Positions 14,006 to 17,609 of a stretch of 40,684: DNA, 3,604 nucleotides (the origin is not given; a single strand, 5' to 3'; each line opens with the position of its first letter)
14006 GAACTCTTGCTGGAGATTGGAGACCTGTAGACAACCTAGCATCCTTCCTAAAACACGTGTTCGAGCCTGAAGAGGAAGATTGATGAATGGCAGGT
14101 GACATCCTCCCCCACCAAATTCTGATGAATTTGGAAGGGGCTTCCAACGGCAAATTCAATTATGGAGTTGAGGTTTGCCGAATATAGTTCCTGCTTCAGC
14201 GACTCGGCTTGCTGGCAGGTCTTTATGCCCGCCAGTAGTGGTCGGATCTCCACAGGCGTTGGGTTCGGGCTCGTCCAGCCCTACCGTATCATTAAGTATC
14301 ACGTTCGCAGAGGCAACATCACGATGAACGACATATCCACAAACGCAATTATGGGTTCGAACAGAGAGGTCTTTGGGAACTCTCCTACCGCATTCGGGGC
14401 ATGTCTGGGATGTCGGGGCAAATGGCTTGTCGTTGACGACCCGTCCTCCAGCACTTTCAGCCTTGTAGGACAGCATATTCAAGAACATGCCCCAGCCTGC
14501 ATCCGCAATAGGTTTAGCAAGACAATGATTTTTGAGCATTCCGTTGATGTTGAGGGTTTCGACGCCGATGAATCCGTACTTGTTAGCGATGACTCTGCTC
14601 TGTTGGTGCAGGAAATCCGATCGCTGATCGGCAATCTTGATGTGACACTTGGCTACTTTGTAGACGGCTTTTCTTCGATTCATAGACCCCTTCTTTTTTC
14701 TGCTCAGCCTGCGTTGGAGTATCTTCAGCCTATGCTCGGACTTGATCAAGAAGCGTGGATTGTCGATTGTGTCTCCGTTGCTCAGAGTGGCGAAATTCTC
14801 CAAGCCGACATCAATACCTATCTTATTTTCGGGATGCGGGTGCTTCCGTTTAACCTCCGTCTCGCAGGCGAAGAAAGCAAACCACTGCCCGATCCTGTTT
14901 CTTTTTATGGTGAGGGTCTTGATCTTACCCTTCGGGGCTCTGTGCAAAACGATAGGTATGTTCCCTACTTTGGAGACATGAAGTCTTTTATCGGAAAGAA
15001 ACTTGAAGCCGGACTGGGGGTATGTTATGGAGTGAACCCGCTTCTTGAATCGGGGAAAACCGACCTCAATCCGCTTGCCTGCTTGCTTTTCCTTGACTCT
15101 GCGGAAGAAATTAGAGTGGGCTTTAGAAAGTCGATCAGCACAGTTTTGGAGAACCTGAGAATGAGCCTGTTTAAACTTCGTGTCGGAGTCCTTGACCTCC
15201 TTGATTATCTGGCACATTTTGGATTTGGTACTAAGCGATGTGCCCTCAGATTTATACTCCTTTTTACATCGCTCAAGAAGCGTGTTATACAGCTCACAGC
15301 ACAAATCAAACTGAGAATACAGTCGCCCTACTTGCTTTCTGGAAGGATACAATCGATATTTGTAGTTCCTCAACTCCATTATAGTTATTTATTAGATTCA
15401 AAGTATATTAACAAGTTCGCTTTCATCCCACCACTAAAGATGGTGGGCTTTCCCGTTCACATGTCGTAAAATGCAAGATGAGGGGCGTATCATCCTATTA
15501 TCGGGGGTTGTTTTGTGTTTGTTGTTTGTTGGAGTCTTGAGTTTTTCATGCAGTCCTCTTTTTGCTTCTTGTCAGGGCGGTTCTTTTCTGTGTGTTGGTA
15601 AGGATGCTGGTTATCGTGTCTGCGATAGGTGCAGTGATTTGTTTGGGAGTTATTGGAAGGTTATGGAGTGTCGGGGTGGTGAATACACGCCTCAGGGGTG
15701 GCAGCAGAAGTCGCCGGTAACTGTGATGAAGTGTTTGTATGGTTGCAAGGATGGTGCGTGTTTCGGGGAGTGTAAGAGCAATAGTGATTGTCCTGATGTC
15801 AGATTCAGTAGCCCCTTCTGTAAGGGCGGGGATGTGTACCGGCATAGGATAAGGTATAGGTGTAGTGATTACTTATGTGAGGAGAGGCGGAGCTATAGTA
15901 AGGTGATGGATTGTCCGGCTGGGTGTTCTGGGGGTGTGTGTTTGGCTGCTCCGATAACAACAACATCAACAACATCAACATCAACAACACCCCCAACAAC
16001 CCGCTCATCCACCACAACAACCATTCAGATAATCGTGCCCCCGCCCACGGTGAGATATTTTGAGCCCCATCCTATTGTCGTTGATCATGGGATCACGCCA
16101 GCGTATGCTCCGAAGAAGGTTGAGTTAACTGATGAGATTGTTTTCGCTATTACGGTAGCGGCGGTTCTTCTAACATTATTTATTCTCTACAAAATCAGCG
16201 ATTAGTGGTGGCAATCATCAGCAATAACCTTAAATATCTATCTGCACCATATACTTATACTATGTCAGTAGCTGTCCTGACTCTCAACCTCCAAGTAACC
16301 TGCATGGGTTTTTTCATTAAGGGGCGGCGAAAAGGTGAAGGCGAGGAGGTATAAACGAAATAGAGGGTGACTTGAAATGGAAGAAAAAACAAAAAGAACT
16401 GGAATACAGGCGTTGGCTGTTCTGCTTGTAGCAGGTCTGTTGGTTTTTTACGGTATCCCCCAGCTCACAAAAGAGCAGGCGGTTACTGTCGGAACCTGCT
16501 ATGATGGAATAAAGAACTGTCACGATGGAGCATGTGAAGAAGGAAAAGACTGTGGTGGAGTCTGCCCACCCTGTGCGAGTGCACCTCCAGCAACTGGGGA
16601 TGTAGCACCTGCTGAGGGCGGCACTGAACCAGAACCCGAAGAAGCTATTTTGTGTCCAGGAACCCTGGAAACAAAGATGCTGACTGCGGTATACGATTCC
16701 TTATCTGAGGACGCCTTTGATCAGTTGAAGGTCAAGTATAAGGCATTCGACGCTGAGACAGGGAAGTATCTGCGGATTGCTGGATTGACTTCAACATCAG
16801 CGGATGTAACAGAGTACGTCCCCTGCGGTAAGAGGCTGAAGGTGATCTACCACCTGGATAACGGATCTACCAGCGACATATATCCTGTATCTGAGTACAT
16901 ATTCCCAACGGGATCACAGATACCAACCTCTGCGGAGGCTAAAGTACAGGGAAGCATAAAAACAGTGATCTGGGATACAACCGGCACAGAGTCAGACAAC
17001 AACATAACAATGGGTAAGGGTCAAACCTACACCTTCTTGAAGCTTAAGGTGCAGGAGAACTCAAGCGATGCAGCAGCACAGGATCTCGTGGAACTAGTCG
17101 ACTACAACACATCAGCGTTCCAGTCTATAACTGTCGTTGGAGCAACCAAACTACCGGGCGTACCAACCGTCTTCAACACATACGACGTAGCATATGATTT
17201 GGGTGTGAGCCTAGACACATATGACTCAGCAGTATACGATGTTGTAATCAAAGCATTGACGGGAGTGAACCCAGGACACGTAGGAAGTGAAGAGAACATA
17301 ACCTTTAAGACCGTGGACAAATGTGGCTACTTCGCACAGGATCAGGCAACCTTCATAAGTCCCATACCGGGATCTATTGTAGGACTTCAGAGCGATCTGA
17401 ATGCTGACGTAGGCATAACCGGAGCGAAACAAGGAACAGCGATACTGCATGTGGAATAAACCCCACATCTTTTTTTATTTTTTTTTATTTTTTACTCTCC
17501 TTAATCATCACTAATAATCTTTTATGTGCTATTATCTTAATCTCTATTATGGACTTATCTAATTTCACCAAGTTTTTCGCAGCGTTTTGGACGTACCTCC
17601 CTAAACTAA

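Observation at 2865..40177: Kilobase-scale mosaic of G+T-rich and A+C-rich blocks on one coding strand, with synonymous-codon switching inside single genes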

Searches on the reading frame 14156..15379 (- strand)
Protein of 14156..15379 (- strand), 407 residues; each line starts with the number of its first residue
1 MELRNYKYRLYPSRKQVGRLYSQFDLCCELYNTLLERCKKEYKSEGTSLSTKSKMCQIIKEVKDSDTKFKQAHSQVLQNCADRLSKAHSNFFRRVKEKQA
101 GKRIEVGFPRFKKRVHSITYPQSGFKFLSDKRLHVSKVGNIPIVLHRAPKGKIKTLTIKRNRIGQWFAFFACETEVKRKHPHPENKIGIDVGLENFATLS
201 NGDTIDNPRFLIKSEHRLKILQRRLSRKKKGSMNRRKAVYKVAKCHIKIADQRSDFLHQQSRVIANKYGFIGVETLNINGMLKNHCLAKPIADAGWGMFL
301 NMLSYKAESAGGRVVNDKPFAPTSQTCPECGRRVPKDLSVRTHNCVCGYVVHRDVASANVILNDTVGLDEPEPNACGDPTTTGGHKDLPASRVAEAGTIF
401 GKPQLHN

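Call 52: search_protein_families(library=phrogs, proteins=[window:14156-15379:-], max_evalue=0.01)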
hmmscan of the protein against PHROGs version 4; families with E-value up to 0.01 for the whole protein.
window:14156-15379:- (407 aa): 5 families
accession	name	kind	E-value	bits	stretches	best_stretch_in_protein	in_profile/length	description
phrog_506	-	integration and excision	4.3e-105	353.1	1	2-365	6-364/403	transposase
phrog_12300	-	integration and excision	2.6e-46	159.1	1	152-362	28-238/286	transposase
phrog_13964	-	integration and excision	5.1e-43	148.4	1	4-246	3-237/237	transposase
phrog_17087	-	unknown function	6.6e-24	85.7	1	238-363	3-130/141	-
phrog_16792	-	unknown function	2.1e-09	38.8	1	221-364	5-156/180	-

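Call 67: find_related_loci(query=window:14156-15379:-, collection=genome_contigs, flank=10000)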
Query window:14156-15379:- (407 aa) in genome_contigs; peptide patterns used: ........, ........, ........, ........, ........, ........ (x = any residue, [..] = any of these).
27 stretches matched a pattern; 1 encode a relative of the query (tblastn E <= 1e-3); 1 distinct loci.
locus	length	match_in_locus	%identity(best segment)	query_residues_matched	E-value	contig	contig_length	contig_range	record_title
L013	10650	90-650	41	191-368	4e-23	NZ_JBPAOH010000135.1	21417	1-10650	Tolypothrix sp. VBCCA 56010 strain VBCCA:56010 contig00135, whole genome shotgun sequence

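Call 68: find_related_loci(query=window:14156-15379:-, collection=metagenome_contigs, flank=10000)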
Query window:14156-15379:- (407 aa) in metagenome_contigs; peptide patterns used: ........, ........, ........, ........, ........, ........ (x = any residue, [..] = any of these).
74 stretches matched a pattern; 25 encode a relative of the query (tblastn E <= 1e-3); 25 distinct loci.
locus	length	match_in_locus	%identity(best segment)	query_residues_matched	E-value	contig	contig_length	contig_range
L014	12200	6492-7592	38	1-368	2e-60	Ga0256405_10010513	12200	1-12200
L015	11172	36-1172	37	1-389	1e-59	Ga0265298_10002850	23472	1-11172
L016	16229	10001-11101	36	1-368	2e-56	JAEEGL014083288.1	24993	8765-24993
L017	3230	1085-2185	36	1-368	9e-55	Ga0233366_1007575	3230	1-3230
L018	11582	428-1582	35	6-381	2e-53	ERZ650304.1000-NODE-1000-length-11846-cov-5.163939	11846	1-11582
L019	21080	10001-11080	34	1-364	2e-53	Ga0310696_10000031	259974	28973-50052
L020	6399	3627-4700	36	1-362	5e-53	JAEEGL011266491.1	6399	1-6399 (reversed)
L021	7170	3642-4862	33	6-394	2e-52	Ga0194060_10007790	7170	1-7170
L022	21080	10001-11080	34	1-364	6e-52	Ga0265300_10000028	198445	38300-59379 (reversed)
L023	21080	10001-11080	34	1-364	6e-52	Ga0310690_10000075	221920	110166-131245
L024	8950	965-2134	34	3-385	2e-51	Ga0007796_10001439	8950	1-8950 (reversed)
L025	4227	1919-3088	32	3-385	2e-49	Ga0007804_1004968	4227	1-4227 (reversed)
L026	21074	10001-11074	35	1-362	4e-49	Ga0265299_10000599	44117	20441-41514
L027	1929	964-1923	34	1-327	1e-49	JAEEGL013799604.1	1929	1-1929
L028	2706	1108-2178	34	1-358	4e-48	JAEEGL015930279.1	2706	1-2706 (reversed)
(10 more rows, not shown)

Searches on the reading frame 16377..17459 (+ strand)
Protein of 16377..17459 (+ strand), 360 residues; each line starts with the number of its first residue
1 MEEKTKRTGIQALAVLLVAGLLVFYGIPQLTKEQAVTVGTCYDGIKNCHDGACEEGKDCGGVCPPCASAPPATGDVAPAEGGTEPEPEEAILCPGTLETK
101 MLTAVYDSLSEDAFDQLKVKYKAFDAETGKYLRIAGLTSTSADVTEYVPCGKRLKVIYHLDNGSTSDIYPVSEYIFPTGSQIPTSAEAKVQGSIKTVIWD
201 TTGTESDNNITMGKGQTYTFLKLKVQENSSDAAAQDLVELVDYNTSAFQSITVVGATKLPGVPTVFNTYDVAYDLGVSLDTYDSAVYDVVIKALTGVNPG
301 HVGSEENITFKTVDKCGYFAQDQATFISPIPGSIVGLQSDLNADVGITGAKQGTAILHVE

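Call 5: search_protein_families(library=pfam, proteins=[window:16377-17459:+])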
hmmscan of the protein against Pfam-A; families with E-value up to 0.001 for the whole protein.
window:16377-17459:+ (360 aa): 0 families

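Call 30: find_homologous_proteins(query=window:16377-17459:+)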
Query window:16377-17459:+ (360 aa): 9 proteins with E <= 0.001 among 4185 candidates.
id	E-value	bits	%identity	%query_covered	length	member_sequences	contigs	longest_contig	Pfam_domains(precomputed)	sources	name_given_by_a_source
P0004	4.0e-237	804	100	100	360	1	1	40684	-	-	-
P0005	7.0e-163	560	71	100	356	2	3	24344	-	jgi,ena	-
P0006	8.8e-156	536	69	100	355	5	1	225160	-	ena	-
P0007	1.7e-155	535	69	100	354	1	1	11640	-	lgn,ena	-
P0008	9.1e-100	352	53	100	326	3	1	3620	-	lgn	-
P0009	1.3e-95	339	50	100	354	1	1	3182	-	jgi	jgi:hypothetical protein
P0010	1.7e-85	305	49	100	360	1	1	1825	-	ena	-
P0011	4.4e-13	67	74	9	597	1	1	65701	-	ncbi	-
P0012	1.5e-7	49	25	75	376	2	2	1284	-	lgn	-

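Call 31: find_encoding_contigs(protein=P0005, flank=10000, max_places=4)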
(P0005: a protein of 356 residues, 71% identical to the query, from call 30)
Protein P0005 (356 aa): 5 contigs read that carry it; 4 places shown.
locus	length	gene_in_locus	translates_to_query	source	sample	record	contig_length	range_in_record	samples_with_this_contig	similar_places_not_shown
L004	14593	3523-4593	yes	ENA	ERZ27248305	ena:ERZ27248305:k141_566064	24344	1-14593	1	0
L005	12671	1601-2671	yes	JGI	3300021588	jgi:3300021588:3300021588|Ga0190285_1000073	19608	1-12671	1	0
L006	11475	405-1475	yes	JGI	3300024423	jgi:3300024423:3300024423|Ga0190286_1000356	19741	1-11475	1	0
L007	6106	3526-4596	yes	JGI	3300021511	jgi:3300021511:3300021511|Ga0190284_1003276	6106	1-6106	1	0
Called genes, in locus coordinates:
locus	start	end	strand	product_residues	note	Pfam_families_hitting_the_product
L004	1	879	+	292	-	?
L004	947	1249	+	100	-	-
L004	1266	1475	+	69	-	-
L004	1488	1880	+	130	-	-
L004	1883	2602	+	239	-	-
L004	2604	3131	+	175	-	-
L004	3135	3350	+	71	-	-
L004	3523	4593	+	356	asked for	-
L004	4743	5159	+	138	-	-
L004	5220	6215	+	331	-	-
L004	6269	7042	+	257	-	-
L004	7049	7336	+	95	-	-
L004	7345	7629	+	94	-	-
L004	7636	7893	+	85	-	-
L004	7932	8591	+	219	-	-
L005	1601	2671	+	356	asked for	-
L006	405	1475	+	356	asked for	-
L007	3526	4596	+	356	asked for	-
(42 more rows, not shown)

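Call 32: find_encoding_contigs(protein=P0007, flank=10000, max_places=4)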
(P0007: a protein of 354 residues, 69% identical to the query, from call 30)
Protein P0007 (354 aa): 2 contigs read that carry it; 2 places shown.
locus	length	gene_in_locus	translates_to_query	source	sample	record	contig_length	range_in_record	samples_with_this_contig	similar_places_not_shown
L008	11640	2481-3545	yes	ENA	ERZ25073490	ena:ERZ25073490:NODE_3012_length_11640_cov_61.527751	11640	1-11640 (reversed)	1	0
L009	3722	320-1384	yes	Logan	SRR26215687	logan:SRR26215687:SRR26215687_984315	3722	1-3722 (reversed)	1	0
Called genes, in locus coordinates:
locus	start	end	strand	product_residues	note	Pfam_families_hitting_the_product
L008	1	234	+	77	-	?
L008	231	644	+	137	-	-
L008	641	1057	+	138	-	-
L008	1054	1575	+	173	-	PF00708:Acylphosphatase (weak)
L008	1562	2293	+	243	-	-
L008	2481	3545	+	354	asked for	-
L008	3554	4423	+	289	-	-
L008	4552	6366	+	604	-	-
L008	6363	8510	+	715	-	-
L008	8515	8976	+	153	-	-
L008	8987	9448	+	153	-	-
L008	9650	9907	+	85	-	-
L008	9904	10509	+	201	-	PF25212:HVO_A0114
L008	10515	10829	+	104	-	PF11950:DUF3467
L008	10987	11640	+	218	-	?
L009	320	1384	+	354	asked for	-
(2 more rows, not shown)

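Call 52: search_protein_families(library=phrogs, proteins=[window:16377-17459:+], max_evalue=0.01)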
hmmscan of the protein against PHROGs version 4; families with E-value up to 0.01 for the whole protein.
window:16377-17459:+ (360 aa): 0 families

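Call 79: predict_structure(alignment_id=A2)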
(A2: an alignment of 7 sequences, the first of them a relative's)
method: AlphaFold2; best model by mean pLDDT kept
length: 360 residues; sequences in the alignment: 7
mean_pLDDT: 46.4   pTM: 0.33
mean pLDDT of the five models: 46.4, 41.2, 37.4, 36.7, 34.4
residues with pLDDT >= 90: 0; 70-90: 10; 50-70: 142; < 50: 208
segments of 3 or more residues with pLDDT < 50: 24-41, 44-55, 57-97, 108-113, 163-170, 181-183, 185-209, 219-222, 225-236, 255-286, 299-303, 314-353
pLDDT, mean of each block of 10 residues (from residue 1): 57 67 45 33 44 45 36 31 33 49 58 57 58 66 66 61 45 56 43 30 36 51 45 44 62 48 29 32 43 55 54 46 31 30 35 50
secondary structure, 60 per line:
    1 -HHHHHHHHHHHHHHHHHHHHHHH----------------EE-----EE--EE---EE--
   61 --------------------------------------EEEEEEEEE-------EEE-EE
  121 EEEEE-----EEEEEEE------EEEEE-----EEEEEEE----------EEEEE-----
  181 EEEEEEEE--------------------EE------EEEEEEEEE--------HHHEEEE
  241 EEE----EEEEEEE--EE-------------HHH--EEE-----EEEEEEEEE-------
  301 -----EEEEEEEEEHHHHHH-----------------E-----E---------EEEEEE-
elements in order: H2-24 E99-107 E115-117 E119-125 E131-137 E144-148 E154-160 E171-175 E181-188 E217-225 E237-243 E248-254 E277-279 E285-293 E306-314 H315-320 E354-359
